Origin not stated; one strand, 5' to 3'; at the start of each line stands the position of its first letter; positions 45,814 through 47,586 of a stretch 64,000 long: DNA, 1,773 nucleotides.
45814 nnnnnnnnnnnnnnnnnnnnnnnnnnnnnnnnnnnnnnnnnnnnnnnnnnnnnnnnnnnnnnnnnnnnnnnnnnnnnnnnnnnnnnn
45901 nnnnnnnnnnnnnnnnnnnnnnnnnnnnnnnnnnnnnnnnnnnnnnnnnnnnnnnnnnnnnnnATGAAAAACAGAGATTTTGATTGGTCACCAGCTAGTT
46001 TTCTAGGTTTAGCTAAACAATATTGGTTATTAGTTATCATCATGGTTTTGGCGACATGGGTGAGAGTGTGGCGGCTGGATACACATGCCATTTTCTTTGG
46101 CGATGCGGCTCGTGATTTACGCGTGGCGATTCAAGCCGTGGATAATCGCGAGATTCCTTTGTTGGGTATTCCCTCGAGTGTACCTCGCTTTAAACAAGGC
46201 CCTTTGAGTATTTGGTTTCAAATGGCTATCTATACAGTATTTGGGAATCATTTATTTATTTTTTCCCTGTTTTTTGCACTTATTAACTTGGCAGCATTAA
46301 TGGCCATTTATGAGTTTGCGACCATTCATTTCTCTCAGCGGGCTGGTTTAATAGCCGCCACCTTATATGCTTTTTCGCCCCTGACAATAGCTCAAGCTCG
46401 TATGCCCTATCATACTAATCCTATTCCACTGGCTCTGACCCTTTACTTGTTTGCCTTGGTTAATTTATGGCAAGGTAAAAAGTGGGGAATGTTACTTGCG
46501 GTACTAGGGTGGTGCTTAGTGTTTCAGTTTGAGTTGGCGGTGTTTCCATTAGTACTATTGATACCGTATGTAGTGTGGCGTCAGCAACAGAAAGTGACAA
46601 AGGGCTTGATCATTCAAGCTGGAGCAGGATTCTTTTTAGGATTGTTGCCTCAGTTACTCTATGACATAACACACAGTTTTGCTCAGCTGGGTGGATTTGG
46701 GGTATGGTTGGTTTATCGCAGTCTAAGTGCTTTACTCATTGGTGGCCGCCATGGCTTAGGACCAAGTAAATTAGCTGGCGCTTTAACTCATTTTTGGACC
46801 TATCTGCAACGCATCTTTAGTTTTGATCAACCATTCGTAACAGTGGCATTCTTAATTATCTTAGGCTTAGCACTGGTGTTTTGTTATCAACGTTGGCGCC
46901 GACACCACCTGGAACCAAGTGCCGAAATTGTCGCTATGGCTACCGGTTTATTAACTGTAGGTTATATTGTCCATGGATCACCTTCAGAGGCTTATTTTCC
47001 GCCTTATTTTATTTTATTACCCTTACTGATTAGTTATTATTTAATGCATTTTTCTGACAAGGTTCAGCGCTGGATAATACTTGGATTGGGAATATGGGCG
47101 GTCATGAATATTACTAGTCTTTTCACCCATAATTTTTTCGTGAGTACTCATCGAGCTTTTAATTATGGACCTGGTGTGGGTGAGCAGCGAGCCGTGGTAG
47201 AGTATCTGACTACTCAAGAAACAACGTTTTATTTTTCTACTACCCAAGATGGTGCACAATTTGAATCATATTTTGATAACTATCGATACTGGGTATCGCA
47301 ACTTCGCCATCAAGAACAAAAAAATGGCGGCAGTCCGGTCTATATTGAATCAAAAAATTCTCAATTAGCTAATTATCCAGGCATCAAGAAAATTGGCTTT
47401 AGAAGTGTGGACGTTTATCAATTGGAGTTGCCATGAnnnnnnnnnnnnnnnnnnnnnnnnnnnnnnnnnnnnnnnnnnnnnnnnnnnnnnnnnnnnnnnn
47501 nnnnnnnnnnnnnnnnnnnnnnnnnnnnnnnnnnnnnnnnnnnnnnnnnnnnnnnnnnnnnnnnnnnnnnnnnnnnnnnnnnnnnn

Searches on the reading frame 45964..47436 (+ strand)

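Call 56: search_protein_families(library=pfam, proteins=[window:45964-47436:+], max_evalue=0.0001)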
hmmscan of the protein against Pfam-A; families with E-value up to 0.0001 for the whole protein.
window:45964-47436:+ (490 aa): 1 family
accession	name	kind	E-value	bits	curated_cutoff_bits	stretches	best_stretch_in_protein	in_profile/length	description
PF13231.12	PMT_2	-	4.6e-12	46.9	26.1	1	78-232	2-159/160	Dolichyl-phosphate-mannose-protein mannosyltransferase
